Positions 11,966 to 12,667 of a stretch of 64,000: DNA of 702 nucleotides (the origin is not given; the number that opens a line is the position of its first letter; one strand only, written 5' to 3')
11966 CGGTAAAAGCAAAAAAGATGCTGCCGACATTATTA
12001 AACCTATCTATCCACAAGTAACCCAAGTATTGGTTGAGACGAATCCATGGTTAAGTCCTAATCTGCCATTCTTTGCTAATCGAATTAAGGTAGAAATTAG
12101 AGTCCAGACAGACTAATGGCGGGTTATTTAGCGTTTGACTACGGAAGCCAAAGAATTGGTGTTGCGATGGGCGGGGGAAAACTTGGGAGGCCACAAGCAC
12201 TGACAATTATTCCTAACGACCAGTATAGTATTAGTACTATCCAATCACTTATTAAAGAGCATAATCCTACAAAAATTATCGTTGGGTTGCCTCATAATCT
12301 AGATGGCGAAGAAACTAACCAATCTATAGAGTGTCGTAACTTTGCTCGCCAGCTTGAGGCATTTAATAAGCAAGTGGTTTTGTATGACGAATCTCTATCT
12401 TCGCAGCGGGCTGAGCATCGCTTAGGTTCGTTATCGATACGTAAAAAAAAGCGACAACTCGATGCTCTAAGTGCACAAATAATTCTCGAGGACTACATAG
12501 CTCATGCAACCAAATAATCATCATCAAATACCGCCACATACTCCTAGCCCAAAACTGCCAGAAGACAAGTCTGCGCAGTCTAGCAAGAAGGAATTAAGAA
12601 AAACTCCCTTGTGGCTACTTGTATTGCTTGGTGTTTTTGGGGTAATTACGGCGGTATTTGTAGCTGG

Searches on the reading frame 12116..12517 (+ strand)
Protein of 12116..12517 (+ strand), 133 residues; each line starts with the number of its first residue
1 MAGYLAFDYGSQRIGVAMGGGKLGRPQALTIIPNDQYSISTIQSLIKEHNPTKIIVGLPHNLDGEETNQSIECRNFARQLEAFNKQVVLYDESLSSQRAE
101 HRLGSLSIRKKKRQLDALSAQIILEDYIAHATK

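Call 29: find_encoding_contigs(protein=window:12116-12517:+, flank=10000, max_places=6)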
Protein window:12116-12517:+ (133 aa): 15 contigs read that carry it; 6 places shown.
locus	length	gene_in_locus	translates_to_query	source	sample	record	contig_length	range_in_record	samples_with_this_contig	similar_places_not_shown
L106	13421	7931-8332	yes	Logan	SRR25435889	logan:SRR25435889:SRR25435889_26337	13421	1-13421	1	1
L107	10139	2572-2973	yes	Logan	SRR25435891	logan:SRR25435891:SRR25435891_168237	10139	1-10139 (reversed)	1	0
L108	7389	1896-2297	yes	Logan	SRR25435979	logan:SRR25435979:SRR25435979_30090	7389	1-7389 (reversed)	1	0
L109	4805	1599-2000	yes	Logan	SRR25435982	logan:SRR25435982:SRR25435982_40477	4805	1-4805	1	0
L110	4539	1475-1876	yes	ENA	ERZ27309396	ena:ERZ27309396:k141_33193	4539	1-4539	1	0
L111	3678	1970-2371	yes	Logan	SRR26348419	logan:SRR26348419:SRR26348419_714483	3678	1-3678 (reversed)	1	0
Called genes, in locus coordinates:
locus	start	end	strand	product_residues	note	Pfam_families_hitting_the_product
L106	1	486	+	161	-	?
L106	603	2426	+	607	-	PF01411:tRNA-synt_2c, PF07973:tRNA_SAD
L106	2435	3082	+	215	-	-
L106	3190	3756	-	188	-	-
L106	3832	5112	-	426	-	PF06723:MreB_Mbl (weak), PF11104:PilM_2 (weak), PF06277:EutA (weak), PF14450:FtsA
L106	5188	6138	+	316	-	PF01066:CDP-OH_P_transf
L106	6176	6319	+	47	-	-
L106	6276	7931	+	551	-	-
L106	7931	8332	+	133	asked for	PF03652:RuvX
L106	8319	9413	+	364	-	PF02618:YceG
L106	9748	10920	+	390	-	PF23446:LysM1_NFP_LYK (faint), PF01476:LysM, PF23473:LysM3_LYK4_5 (weak), PF05257:CHAP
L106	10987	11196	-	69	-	-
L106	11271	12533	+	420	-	PF01018:GTP1_OBG, PF01926:MMR_HSR1, PF02421:FeoB_N, PF09269:DUF1967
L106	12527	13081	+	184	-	PF05175:MTS, PF06325:PrmA, PF02353:CMAS (weak), PF13847:Methyltransf_31, PF13649:Methyltransf_25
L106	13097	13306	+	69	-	-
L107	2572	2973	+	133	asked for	PF03652:RuvX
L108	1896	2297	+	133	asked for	PF03652:RuvX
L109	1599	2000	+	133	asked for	PF03652:RuvX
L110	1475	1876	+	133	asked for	PF03652:RuvX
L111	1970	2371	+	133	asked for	PF03652:RuvX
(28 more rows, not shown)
